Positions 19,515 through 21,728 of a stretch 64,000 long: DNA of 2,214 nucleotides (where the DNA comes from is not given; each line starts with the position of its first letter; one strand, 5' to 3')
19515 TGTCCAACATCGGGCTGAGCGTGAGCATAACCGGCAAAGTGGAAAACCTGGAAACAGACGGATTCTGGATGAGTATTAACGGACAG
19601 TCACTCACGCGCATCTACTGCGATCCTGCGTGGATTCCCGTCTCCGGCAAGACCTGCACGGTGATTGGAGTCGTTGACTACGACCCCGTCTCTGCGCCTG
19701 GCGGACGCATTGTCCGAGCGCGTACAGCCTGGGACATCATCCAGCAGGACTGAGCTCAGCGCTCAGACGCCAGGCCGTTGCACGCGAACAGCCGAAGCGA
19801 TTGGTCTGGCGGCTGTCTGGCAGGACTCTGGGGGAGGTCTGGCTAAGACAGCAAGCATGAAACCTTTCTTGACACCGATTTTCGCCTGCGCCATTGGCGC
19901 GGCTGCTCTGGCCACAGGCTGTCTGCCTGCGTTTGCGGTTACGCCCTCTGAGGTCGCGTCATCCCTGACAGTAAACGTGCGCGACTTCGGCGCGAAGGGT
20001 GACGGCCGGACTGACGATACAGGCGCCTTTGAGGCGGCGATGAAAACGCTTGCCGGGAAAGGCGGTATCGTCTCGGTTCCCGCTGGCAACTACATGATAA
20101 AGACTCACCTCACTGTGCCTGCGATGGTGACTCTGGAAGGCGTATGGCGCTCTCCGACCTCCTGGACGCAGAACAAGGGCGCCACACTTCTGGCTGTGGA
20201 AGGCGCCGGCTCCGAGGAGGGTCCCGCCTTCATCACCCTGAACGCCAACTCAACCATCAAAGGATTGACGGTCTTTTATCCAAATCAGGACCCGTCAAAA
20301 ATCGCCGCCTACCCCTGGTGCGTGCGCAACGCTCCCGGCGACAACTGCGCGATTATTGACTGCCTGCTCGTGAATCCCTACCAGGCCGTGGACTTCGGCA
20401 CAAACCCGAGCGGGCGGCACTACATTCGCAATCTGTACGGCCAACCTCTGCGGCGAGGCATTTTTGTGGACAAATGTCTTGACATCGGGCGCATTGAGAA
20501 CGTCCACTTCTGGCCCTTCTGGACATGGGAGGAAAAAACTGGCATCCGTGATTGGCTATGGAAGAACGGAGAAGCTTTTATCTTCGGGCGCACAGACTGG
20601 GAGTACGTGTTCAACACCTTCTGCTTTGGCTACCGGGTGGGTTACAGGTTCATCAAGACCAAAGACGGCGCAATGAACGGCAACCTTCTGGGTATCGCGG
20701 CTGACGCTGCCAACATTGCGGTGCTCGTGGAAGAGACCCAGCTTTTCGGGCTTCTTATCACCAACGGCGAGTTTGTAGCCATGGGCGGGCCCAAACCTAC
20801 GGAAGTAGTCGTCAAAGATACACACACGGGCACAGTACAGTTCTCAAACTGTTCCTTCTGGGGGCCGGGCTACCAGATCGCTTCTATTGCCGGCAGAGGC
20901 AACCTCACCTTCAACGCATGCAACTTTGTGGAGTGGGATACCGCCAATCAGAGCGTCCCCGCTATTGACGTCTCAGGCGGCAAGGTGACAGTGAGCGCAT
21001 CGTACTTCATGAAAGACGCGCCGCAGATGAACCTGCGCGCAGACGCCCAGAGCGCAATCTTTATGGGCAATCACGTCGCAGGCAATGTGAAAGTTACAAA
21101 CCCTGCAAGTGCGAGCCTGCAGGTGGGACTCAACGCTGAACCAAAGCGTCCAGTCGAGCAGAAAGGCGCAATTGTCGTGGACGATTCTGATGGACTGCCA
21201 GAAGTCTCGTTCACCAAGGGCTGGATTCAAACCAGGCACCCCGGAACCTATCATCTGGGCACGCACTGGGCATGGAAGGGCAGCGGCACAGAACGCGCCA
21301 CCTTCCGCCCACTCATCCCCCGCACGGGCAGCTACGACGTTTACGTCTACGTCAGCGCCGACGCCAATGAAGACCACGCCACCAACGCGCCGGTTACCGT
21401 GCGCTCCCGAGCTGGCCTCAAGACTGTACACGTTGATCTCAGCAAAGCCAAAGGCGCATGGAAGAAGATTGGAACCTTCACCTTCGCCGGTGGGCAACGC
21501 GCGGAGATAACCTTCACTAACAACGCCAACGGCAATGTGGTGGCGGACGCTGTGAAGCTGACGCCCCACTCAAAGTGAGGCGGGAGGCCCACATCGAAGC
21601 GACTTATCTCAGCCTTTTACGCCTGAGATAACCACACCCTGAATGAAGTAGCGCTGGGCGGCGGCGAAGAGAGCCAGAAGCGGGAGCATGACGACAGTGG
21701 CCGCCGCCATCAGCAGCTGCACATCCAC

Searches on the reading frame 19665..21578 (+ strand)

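Call 20: search_protein_families(library=pfam, proteins=[window:19665-21578:+], max_evalue=0.01)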
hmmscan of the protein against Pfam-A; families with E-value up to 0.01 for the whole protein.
window:19665-21578:+ (637 aa): 3 families
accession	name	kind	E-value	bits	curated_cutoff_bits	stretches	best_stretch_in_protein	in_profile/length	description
PF25275.1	Golvesin_C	-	1.9e-26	93.1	31.6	1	503-633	1-131/132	Golvesin C-terminal domain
PF12708.12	Pect-lyase_RHGA_epim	-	1.2e-14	55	27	1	103-191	2-94/213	Rhamnogalacturonase A/epimerase, pectate lyase-like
PF13229.12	Beta_helix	-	0.003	17.6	25.9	1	387-476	7-92/158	Right handed beta helix region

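Call 76: search_protein_families(library=ncbifam, proteins=[window:19665-21578:+], max_evalue=0.1)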
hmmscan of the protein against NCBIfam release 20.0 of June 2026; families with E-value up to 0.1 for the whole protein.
window:19665-21578:+ (637 aa): 2 families
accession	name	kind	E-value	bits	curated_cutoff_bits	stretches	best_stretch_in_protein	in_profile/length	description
NF049898.1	RhamgalacuronBT4146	equivalog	6.3e-07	28.5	500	1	105-146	1-43/445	rhamnogalacturonidase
NF007062.0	PRK09507.1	subfamily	0.0045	16.9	133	0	584-630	25-67/69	transcription antiterminator/RNA stability regulator CspE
